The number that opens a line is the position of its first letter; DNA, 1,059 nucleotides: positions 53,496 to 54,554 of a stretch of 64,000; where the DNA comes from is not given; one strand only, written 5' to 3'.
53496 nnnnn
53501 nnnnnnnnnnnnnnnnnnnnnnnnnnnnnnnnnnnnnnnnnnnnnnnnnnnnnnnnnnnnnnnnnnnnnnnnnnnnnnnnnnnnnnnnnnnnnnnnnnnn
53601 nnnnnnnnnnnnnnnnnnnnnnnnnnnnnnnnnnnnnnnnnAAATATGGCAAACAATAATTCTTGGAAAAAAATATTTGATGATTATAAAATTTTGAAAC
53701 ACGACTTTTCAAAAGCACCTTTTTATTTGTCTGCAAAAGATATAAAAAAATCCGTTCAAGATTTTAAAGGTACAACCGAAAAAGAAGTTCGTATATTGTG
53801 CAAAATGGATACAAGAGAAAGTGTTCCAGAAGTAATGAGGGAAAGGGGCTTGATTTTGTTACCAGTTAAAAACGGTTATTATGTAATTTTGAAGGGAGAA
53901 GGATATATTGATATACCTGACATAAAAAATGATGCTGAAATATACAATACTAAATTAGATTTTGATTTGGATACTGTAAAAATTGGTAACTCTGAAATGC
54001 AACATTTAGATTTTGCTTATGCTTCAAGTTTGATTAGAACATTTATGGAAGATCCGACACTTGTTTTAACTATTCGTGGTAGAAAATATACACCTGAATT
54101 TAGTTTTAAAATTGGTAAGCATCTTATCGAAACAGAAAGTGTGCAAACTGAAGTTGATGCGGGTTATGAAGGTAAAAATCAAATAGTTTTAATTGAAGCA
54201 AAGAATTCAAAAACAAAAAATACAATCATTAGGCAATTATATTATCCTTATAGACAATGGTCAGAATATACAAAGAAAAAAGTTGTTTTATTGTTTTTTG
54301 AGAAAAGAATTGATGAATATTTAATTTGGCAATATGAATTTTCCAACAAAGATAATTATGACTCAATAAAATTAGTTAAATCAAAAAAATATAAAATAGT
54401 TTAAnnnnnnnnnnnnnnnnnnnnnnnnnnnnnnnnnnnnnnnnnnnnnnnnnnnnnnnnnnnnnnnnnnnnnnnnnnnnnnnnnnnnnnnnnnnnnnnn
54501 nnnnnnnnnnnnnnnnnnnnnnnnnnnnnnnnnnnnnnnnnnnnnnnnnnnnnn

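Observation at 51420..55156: DpnII/MboI-like two-methylase restriction-modification block with an inserted HEPN-motif gene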

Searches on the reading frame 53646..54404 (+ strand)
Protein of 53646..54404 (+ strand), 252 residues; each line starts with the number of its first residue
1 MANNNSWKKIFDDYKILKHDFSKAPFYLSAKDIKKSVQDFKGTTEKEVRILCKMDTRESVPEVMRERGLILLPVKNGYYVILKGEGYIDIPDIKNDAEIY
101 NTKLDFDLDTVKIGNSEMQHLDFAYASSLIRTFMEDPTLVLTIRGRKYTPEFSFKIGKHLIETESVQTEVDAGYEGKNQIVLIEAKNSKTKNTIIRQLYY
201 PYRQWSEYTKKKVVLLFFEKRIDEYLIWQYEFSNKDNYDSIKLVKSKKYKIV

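Call 3: search_protein_families(library=pfam, proteins=[window:53646-54404:+], max_evalue=0.01)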
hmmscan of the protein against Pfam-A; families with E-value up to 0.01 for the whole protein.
window:53646-54404:+ (252 aa): 2 families
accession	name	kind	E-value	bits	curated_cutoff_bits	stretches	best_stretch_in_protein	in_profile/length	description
PF22518.2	DUF6997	-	2e-52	178.3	27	1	84-250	3-175/175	Domain of unknown function (DUF6997)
PF22515.2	DUF6996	-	6.9e-21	74.5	27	1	5-81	2-71/71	Domain of unknown function (DUF6996)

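Call 4: search_protein_families(library=padloc, proteins=[window:53646-54404:+], max_evalue=0.01)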
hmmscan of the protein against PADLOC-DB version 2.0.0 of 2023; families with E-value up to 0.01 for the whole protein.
window:53646-54404:+ (252 aa): 1 family
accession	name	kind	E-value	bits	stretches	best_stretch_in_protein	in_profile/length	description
PDLC03513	REase_II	-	6.7e-31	106.2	1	3-251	7-248/426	Type II restriction enzyme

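Call 5: search_protein_families(library=ncbifam, proteins=[window:53646-54404:+], max_evalue=0.01)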
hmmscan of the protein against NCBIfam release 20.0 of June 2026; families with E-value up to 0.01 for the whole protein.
window:53646-54404:+ (252 aa): 0 families

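Call 6: search_solved_structures(query=window:53646-54404:+, max_evalue=10, show_alignments=2)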
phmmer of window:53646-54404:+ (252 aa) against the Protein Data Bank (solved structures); distinct sequences matched with E-value up to 10: 0.

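Call 9: find_homologous_proteins(query=window:53646-54404:+)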
Query window:53646-54404:+ (252 aa): 3860 proteins with E <= 0.001 among 4162 candidates; the best 120 are listed.
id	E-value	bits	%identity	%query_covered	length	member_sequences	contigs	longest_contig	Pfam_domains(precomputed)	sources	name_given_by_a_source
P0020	2.1e-162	556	100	100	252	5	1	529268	PF22518.3,PF22515.3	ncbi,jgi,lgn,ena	ncbi:MAG: hypothetical protein WC011_02660 [Candidatus Paceibacterota bacterium]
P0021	1.2e-145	502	88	100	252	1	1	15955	PF22518.3,PF22515.3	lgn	-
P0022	3.1e-145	500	88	100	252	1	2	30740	PF22518.3,PF22515.3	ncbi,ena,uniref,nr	ncbi:hypothetical protein AUJ77_01735 [Candidatus Nomurabacteria bacterium CG1_02_43_90]|uniref:Unch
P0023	3.9e-144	497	88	100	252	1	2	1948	PF22518.3,PF22515.3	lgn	-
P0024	5.7e-144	496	88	100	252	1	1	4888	PF22518.3,PF22515.3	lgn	-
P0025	8.2e-143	492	88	100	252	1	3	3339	PF22518.3,PF22515.3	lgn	-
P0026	3.5e-142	490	86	100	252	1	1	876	PF22518.3,PF22515.3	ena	-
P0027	5.1e-142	490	86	100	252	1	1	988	PF22518.3,PF22515.3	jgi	jgi:hypothetical protein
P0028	8.6e-142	489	86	100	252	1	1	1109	PF22518.3,PF22515.3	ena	-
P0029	1.0e-141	489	86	100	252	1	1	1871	PF22518.3,PF22515.3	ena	-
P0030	1.4e-141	488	85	100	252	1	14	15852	PF22518.3,PF22515.3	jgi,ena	-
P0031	2.7e-141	487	87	100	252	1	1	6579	PF22518.3,PF22515.3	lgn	-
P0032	2.8e-141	487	85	100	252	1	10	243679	PF22518.3,PF22515.3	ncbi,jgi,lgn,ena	jgi:hypothetical protein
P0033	2.9e-141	487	86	100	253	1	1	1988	PF22518.3,PF22515.3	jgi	jgi:hypothetical protein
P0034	3.1e-141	487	87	100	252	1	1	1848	PF22518.3,PF22515.3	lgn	-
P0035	3.8e-141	487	85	100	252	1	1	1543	PF22518.3,PF22515.3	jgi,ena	-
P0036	4.6e-141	487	85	100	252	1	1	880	PF22518.3,PF22515.3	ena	-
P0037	4.9e-141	486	85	100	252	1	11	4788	PF22518.3,PF22515.3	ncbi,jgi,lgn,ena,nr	ncbi:MAG: hypothetical protein Q8L01_00180 [Candidatus Woesebacteria bacterium]|nr:hypothetical prot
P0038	5.3e-141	486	84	100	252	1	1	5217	PF22518.3,PF22515.3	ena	-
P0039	5.8e-141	486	85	100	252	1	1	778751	PF22518.3,PF22515.3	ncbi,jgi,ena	ncbi:MAG: hypothetical protein WC725_02120 [Patescibacteria group bacterium]|jgi:hypothetical protei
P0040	5.9e-141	486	87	100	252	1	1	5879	PF22518.3,PF22515.3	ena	-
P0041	8.4e-141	486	85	100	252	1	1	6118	PF22518.3,PF22515.3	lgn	-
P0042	1.2e-140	485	85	100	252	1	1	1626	PF22518.3,PF22515.3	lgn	-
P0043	1.3e-140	485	85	100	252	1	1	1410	PF22518.3,PF22515.3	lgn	-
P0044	1.3e-140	485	84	100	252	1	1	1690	PF22518.3,PF22515.3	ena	-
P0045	1.4e-140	485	85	100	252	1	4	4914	PF22518.3,PF22515.3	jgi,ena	-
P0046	1.9e-140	485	85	100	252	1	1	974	PF22518.3,PF22515.3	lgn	-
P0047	1.9e-140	484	85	100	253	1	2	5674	PF22518.3,PF22515.3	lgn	-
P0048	2.0e-140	484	84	100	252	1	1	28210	PF22518.3,PF22515.3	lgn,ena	-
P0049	2.2e-140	484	85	100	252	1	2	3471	PF22518.3,PF22515.3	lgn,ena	-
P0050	2.3e-140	484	85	100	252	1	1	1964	PF22518.3,PF22515.3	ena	-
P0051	3.9e-140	483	85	100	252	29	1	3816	PF22518.3,PF22515.3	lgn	-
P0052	4.3e-140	483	85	100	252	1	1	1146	PF22518.3,PF22515.3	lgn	-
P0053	4.7e-140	483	85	100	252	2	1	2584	PF22518.3,PF22515.3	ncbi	-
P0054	4.7e-140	483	85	100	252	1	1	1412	PF22518.3,PF22515.3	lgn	-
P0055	4.8e-140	483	84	100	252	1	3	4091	PF22518.3,PF22515.3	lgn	-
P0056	5.1e-140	483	85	100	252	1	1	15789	PF22518.3,PF22515.3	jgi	-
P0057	5.2e-140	483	85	100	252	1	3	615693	PF22518.3,PF22515.3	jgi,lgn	jgi:hypothetical protein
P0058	5.3e-140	483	86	100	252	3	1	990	PF22518.3,PF22515.3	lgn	-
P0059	5.9e-140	483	85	100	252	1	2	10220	PF22518.3,PF22515.3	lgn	-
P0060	9.6e-140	482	85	100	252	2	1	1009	PF22518.3,PF22515.3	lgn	-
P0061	9.9e-140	482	85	100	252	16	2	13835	PF22518.3,PF22515.3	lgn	-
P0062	1.1e-139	482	84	100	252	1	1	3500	PF22518.3,PF22515.3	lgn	-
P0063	1.2e-139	482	84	100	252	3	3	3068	PF22518.3,PF22515.3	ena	-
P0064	1.3e-139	482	84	100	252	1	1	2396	PF22518.3,PF22515.3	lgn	-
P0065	1.4e-139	482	85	100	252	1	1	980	PF22518.3,PF22515.3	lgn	-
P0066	1.8e-139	481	84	100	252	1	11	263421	PF22518.3,PF22515.3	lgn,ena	-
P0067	1.9e-139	481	84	100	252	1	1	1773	PF22518.3,PF22515.3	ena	-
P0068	2.0e-139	481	85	100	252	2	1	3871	PF22518.3,PF22515.3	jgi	jgi:hypothetical protein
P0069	5.4e-139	480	83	100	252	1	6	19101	PF22518.3,PF22515.3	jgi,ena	-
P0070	6.5e-139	479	84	100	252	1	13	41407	PF22518.3,PF22515.3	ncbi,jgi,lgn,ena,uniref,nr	ncbi:MAG: hypothetical protein A2114_01015 [Candidatus Vogelbacteria bacterium GWA1_51_14]|uniref:Un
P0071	7.6e-139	479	84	100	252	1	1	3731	PF22518.3,PF22515.3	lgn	-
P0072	7.7e-139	479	83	100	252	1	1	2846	PF22518.3,PF22515.3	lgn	-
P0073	7.8e-139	479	84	100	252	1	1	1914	PF22518.3,PF22515.3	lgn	-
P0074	8.4e-139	479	83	100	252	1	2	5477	PF22518.3,PF22515.3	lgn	-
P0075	1.1e-138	479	84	100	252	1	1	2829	PF22518.3,PF22515.3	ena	-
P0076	1.3e-138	479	85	100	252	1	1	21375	PF22518.3,PF22515.3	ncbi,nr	ncbi:hypothetical protein IT402_01375 [Candidatus Nomurabacteria bacterium]|nr:hypothetical protein 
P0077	1.6e-138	478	85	100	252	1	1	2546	PF22518.3,PF22515.3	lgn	-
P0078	1.7e-138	478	83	100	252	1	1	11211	PF22518.3,PF22515.3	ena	-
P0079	1.7e-138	478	82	100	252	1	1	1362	PF22518.3,PF22515.3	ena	-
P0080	1.9e-138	478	84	100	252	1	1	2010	PF22518.3,PF22515.3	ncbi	-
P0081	3.3e-138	477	84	100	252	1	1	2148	PF22518.3,PF22515.3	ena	-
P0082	3.4e-138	477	83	100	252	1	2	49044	PF22518.3,PF22515.3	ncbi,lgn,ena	-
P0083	3.5e-138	477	84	100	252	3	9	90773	PF22518.3,PF22515.3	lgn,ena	-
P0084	3.8e-138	477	83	100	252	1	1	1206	PF22518.3,PF22515.3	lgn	-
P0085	7.8e-138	476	83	100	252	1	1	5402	PF22518.3,PF22515.3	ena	-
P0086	1.1e-137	476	83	100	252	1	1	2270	PF22518.3,PF22515.3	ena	-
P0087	1.1e-137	475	84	100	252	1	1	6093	PF22518.3,PF22515.3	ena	-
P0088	1.4e-137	475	83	100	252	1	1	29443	PF22518.3,PF22515.3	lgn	-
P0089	1.4e-137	475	83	100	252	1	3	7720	PF22518.3,PF22515.3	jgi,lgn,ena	-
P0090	1.4e-137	475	83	100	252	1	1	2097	PF22518.3,PF22515.3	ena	-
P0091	1.5e-137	475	83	100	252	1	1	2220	PF22518.3,PF22515.3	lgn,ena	-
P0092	1.6e-137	475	83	100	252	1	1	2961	PF22518.3,PF22515.3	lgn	-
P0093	1.7e-137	475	84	100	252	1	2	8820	PF22518.3,PF22515.3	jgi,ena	-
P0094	1.7e-137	475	84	100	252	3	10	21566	PF22518.3,PF22515.3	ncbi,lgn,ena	-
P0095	1.9e-137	475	83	100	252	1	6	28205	PF22518.3,PF22515.3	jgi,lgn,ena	-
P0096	2.0e-137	475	83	100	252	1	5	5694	PF22518.3,PF22515.3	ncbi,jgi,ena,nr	ncbi:MAG: hypothetical protein UR31_C0029G0003 [Parcubacteria group bacterium GW2011_GWA2_33_14]|nr:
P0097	2.1e-137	475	84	100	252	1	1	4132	PF22518.3,PF22515.3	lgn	-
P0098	2.7e-137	474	83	100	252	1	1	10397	PF22518.3,PF22515.3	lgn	-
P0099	2.8e-137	474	83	100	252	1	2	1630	PF22518.3,PF22515.3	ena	-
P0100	3.0e-137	474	83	100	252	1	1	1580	PF22518.3,PF22515.3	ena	-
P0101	3.3e-137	474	83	100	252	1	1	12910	PF22518.3,PF22515.3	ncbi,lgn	-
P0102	3.3e-137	474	82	100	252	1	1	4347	PF22518.3,PF22515.3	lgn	-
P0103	5.0e-137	473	83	100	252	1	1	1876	PF22518.3,PF22515.3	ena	-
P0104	5.4e-137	473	84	100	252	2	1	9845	PF22518.3,PF22515.3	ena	-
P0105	5.5e-137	473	83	100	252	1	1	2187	PF22518.3,PF22515.3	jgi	-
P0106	6.2e-137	473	83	100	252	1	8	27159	PF22518.3,PF22515.3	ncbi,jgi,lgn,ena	jgi:hypothetical protein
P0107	6.5e-137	473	83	100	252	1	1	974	PF22518.3,PF22515.3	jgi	-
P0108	6.7e-137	473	83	100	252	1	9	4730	PF22518.3,PF22515.3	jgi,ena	-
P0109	7.4e-137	473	83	100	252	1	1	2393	PF22518.3,PF22515.3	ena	-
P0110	7.8e-137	473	83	100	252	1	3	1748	PF22518.3,PF22515.3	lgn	-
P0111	9.6e-137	472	82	100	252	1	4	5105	PF22518.3,PF22515.3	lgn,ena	-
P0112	1.2e-136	472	83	100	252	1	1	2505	PF22518.3,PF22515.3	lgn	-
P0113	3.4e-136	471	83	100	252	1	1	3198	PF22518.3,PF22515.3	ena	-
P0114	3.7e-136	470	82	100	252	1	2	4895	PF22518.3,PF22515.3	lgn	-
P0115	4.2e-136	470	83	100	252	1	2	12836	PF22518.3,PF22515.3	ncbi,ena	-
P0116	5.1e-136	470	83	100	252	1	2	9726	PF22518.3,PF22515.3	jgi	jgi:hypothetical protein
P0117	6.2e-136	470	84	100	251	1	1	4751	PF22518.3,PF22515.3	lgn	-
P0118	7.2e-136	470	83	100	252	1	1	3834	PF22518.3,PF22515.3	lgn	-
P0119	1.7e-135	468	81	100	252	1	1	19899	PF22518.3,PF22515.3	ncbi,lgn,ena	-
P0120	3.9e-135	467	81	100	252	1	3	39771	PF22518.3,PF22515.3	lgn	-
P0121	5.2e-135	467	81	100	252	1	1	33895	PF22518.3,PF22515.3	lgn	-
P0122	5.4e-135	467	81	100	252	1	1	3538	PF22518.3,PF22515.3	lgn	-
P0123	1.2e-134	466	82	100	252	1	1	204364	PF22518.3,PF22515.3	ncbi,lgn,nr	ncbi:MAG: hypothetical protein Q7S04_00540 [Candidatus Moranbacteria bacterium]|nr:hypothetical prot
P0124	2.1e-134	465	81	100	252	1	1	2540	PF22518.3,PF22515.3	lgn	-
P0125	3.0e-134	464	80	100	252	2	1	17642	PF22518.3,PF22515.3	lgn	-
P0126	3.7e-134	464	82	100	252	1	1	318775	PF22518.3,PF22515.3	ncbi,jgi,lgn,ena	ncbi:MAG: hypothetical protein WCX74_02975 [Candidatus Paceibacterota bacterium]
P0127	3.8e-134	464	81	100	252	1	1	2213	PF22518.3,PF22515.3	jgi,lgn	-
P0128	6.2e-134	463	80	100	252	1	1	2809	PF22518.3,PF22515.3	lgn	-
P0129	7.4e-134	463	82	100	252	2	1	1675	PF22518.3,PF22515.3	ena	-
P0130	8.6e-134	463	82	100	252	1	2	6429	PF22518.3,PF22515.3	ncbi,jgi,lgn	jgi:hypothetical protein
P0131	2.4e-133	461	81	100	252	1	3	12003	PF22518.3,PF22515.3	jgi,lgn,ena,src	-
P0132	2.6e-133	461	81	100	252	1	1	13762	PF22518.3,PF22515.3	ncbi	-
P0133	3.0e-133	461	81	100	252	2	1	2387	PF22518.3,PF22515.3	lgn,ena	-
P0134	3.5e-133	461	82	100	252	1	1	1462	PF22518.3,PF22515.3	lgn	-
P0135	4.6e-133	460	80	100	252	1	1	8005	PF22518.3,PF22515.3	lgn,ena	-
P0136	4.8e-133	460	82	100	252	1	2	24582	PF22518.3,PF22515.3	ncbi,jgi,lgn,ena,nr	ncbi:MAG: hypothetical protein WC806_01335 [Candidatus Gracilibacteria bacterium]|jgi:hypothetical p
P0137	7.4e-133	460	81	100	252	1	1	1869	PF22518.3,PF22515.3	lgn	-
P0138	3.5e-132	457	81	100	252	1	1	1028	PF22518.3,PF22515.3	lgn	-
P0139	3.5e-132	457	80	100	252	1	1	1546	PF22518.3,PF22515.3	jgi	jgi:hypothetical protein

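Call 16: find_related_loci(query=window:53646-54404:+, collection=genome_contigs, flank=6000)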
Query window:53646-54404:+ (252 aa) in genome_contigs; peptide patterns used: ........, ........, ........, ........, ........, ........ (x = any residue, [..] = any of these).
116 stretches matched a pattern; 83 encode a relative of the query (tblastn E <= 1e-3); the best 80 are kept; 80 distinct loci.
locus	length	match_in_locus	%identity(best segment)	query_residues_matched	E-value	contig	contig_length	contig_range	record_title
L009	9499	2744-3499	88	1-252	7e-152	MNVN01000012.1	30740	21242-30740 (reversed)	MAG: Candidatus Nomurabacteria bacterium CG1_02_43_90 cg1_0.2_scaffold_987_c, whole genome shotgun sequence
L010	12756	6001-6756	87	1-252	4e-149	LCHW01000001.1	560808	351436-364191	MAG: Candidatus Wolfebacteria bacterium GW2011_GWE2_44_13 UW32_C0001, whole genome shotgun sequence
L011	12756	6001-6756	85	1-252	7e-148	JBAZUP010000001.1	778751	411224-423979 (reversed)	MAG: Patescibacteria group bacterium isolate SO_2017_GW1_231 NODE_45_length_778751_cov_3.412568_OW334_2017, whole genome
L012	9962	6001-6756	83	1-252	2e-145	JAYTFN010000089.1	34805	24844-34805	MAG: Candidatus Adlerbacteria bacterium isolate GFS_2183 GFS_2183_88, whole genome shotgun sequence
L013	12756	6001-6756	83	1-252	9e-145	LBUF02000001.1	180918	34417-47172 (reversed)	MAG: Parcubacteria group bacterium GW2011_GWA2_38_13b GWA2_OD1-rel_38_13_curated_1, whole genome shotgun sequence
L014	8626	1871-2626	84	1-252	6e-144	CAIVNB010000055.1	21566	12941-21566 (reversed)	uncultured bacterium isolate AlinenLipids_bin-5200 genome assembly, contig: bin-5200:55/88, whole genome shotgun sequenc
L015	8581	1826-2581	83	1-252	1e-143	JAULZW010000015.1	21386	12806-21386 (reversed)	MAG: Candidatus Paceibacterota bacterium isolate P_PACE2 NODE_4499_length_21386_cov_3.008138, whole genome shotgun seque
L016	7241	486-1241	83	1-252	4e-143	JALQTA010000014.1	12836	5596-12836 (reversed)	MAG: Candidatus Paceibacterota bacterium isolate BSH.5 NODE_14_length_12836_cov_5.450506, whole genome shotgun sequence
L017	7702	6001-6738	85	1-246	2e-142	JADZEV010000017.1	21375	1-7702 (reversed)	MAG: Candidatus Nomurabacteria bacterium isolate SJ839 c_000000673239, whole genome shotgun sequence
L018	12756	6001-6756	82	1-252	1e-141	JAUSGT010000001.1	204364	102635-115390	MAG: Candidatus Moraniibacteriota bacterium isolate E14_metabat.bin.14 E14_k141_278143, whole genome shotgun sequence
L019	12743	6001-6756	81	1-252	2e-140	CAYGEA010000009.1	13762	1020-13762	MAG TPA_asm: uncultured Bdellovibrionales bacterium isolate ERP113451_co1_285 genome assembly, contig: NODE_5276_length_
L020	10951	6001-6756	82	1-252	1e-140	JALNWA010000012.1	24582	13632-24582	MAG: Candidatus Gracilibacteria bacterium isolate SO_2016_GW1 bin 4 scaffold03552_OW334_2016, whole genome shotgun seque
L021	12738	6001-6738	82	1-246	2e-138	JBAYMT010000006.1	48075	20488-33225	MAG: Candidatus Paceibacterota bacterium isolate SO_2016_LW1_46 scaffold00477_LW64-88_2016, whole genome shotgun sequenc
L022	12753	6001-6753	78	1-251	2e-133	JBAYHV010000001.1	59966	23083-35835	MAG: Candidatus Paceibacterota bacterium isolate SO_2016_GW1_158 scaffold01035_OW334_2016, whole genome shotgun sequence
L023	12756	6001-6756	77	1-252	1e-132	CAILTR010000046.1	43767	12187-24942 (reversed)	uncultured bacterium isolate Kiruna_bin-03023 genome assembly, contig: bin-03023:046/120, whole genome shotgun sequence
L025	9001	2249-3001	73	1-251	1e-122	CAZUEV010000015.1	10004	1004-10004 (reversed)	MAG TPA_asm: Candidatus Woesearchaeota archaeon isolate binchicken_co28_80 genome assembly, contig: NODE_4330_length_100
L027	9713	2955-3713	71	1-251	2e-120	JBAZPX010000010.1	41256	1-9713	MAG: Patescibacteria group bacterium isolate SO_2017_SWC_4 scaffold_846_c1_LP-4_2017, whole genome shotgun sequence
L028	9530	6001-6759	72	1-251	2e-120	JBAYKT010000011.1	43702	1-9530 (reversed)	MAG: Patescibacteria group bacterium isolate SO_2016_GW1_86 scaffold01636_OW334_2016, whole genome shotgun sequence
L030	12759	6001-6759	71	1-251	3e-120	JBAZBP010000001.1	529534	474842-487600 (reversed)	MAG: Patescibacteria group bacterium isolate SO_2017_GW1_115 NODE_100_length_529534_cov_2.059285_OW334_2017, whole genom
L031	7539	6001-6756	71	1-252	4e-119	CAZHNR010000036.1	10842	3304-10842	MAG TPA_asm: uncultured Methanosarcinales archaeon isolate SRP063590_co1_39 genome assembly, contig: NODE_6416_length_10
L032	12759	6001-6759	70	1-251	8e-119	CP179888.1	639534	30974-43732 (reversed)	MAG: Candidatus Nealsonbacteria bacterium isolate ER9H13parc1 chromosome, complete genome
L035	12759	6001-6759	69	1-251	1e-117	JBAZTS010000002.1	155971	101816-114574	MAG: Candidatus Paceibacterota bacterium isolate SO_2017_GW1_209 NODE_763_length_155971_cov_6.571013_OW334_2017, whole g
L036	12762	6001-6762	69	1-252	1e-117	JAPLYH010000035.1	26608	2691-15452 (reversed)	MAG: Candidatus Parcubacteria bacterium isolate LacPavin_0419_WC90_MAG_36_8 LacPavin_0419_WC90_scaffold_526188, whole ge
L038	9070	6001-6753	68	1-251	2e-117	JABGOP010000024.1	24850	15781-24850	MAG: Candidatus Cloacimonadota bacterium isolate co234_bin10 NODE_3839_length_24850_cov_9.978665, whole genome shotgun s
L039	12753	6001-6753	69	1-251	3e-117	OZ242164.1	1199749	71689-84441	MAG: Candidatus Woesearchaeota archaeon isolate 0b7186c0-5103-4a63-b80e-0a611f852809 genome assembly, chromosome: 1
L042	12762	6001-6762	68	1-252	8e-116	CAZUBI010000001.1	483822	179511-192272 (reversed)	MAG TPA_asm: uncultured Candidatus Saccharibacteria bacterium isolate binchicken_co194_85 genome assembly, contig: NODE_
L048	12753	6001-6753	67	3-251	2e-114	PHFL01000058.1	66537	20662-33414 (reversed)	MAG: Candidatus Thermochlorobacter aerophilum isolate OS 1113211797608, whole genome shotgun sequence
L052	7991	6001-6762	69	1-252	1e-113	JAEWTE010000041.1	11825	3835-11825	MAG: Candidatus Parcubacteria bacterium isolate OH_SDB_132 k127_567996, whole genome shotgun sequence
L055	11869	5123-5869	68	4-252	1e-113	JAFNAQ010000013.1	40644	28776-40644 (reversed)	MAG: Bacteroidetes bacterium isolate CTSoil_022 scaffold_214, whole genome shotgun sequence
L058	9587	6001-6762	67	1-252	1e-111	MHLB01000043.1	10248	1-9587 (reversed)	MAG: Candidatus Liptonbacteria bacterium RIFCSPLOWO2_01_FULL_53_13 rifcsplowo2_01_scaffold_45207, whole genome shotgun s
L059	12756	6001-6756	67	1-252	3e-111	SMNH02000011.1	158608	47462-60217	Kordia sp. TARA_039_SRF c_000000000011, whole genome shotgun sequence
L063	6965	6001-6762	63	1-252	5e-109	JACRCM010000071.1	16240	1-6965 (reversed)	MAG: Deltaproteobacteria bacterium isolate NC_groundwater_1646_Pr3_B-0.1um_60_14 SR-2_scaffold_141_1327075, whole genome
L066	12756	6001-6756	64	1-252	1e-107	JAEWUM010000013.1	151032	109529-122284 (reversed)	MAG: Bacteroidetes bacterium isolate OH_SDB_22 k127_871547, whole genome shotgun sequence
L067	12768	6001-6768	61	1-252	1e-107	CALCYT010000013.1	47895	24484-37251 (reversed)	MAG TPA_asm: uncultured Bacteroidales bacterium isolate ERR1278105_bin.52_CONCOCT_v1.1_MAG genome assembly, contig: ERZ8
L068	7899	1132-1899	63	1-252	2e-107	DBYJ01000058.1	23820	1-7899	MAG TPA_asm: Bacteroidales bacterium UBA1189 UBA1189_contig_167392, whole genome shotgun sequence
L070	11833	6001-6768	63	1-252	2e-106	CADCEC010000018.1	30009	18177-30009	MAG: uncultured Bacteroidetes bacterium isolate RUG14564 genome assembly, contig: RUG14564_asm_18, whole genome shotgun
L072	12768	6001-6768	64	1-252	2e-105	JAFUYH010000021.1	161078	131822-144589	MAG: Treponema sp. isolate RGIG4936 Roe_deer_Rumen-3__c2070, whole genome shotgun sequence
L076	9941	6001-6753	61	2-252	6e-103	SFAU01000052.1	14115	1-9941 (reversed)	MAG: Microcystis novacekii Mn_MB_F_20050700_S1 S1_52, whole genome shotgun sequence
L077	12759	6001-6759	60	1-252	6e-102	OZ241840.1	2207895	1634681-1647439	MAG: Bdellovibrionales bacterium isolate c863a131-a975-4ce1-8af7-b9d89bf78701 genome assembly, chromosome: 1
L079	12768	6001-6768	60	1-252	3e-101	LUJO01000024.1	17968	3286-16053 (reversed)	MAG: Candidatus Homeothermus arabinoxylanisolvens isolate M4 M4_2454, whole genome shotgun sequence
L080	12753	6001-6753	57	1-251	7e-101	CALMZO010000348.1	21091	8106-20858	MAG TPA_asm: uncultured Chloroflexi bacterium isolate SRR6670122_bin.22_CONCOCT_v1.1_MAG genome assembly, contig: ERZ534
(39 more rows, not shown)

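Call 40: search_solved_structures(query=A2, max_evalue=10, show_alignments=2)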
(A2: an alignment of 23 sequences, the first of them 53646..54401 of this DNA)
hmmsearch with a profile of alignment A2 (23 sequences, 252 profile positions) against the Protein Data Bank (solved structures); distinct sequences matched with E-value up to 10: 0.

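Call 42: search_dna_similar(query=window:53646-54401:+, collection=plasmids, mode=protein, max_rows=15)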
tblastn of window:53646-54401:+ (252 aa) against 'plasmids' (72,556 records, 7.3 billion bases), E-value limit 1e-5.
Records with a match: 20; places in all: 23; records where one place covers at least 80% of the query: 20.
Best place of each record, by identity: <60% 20.
By first word of the organism name: Lactiplantibacillus 7; Enterococcus 4; Leuconostoc 2; Megamonas 1; Mammaliicoccus 1; Staphylococcus 1; Stanieria 1; Macrococcoides 1; Pediococcus 1; Levilactobacillus 1.
By predicted mobility (MOB-suite, as given by PLSDB): conjugative 9; non-mobilizable 8; mobilizable 3.
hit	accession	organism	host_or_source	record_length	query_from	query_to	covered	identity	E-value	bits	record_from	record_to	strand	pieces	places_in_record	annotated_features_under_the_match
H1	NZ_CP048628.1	Megamonas funiformis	Homo sapiens,isolate gDNA,feces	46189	3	252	99%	32.7%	5e-33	133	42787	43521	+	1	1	hypothetical protein | DNA adenine methylase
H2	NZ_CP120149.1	Mammaliicoccus sciuri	Canis lupus familiaris,cell ...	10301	3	245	96%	31.4%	2e-24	108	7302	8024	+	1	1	translation elongation factor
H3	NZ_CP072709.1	Enterococcus faecium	Homo sapiens,blood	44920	3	245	96%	31.0%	2e-23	105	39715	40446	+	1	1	hypothetical protein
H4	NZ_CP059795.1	Enterococcus faecium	Homo sapiens,blood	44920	3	245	96%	31.0%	2e-23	105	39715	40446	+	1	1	hypothetical protein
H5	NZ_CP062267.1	Enterococcus faecium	Homo sapiens,blood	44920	3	245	96%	31.0%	2e-23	105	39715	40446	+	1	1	hypothetical protein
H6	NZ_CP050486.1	Enterococcus gallinarum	Gallus gallus domesticus,fecal matter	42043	3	245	96%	31.0%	7e-23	104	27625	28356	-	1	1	hypothetical protein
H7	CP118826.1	Staphylococcus hominis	Camelus dromedarius,Bactrial agar ...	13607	3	245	96%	30.3%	6e-25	110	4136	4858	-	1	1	translation elongation factor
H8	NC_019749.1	Stanieria cyanosphaera PCC 7437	-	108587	3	251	99%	29.6%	9e-29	121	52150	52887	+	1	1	hypothetical protein | DNA adenine methylase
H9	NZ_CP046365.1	Macrococcoides canis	dog,swabs,ear infection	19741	3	245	96%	29.9%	4e-25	110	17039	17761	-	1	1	translation elongation factor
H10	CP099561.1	Lactiplantibacillus pentosus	Olives,Pure culture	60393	6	245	94%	30.0%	1e-15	109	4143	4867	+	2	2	hypothetical protein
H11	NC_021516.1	Lactiplantibacillus plantarum 16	-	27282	6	245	95%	29.2%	8e-21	98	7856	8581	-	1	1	hypothetical protein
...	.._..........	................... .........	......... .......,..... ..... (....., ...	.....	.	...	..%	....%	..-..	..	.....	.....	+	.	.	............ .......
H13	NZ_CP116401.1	Lactiplantibacillus plantarum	mixed culture,breast milk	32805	6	245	95%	29.2%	8e-21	98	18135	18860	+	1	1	hypothetical protein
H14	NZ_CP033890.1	Lactiplantibacillus plantarum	single cell,kimchi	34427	6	245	95%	29.2%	8e-21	98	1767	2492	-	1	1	hypothetical protein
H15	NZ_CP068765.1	Lactiplantibacillus plantarum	whole organism,chinese pickle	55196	6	245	95%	29.2%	8e-21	98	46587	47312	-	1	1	hypothetical protein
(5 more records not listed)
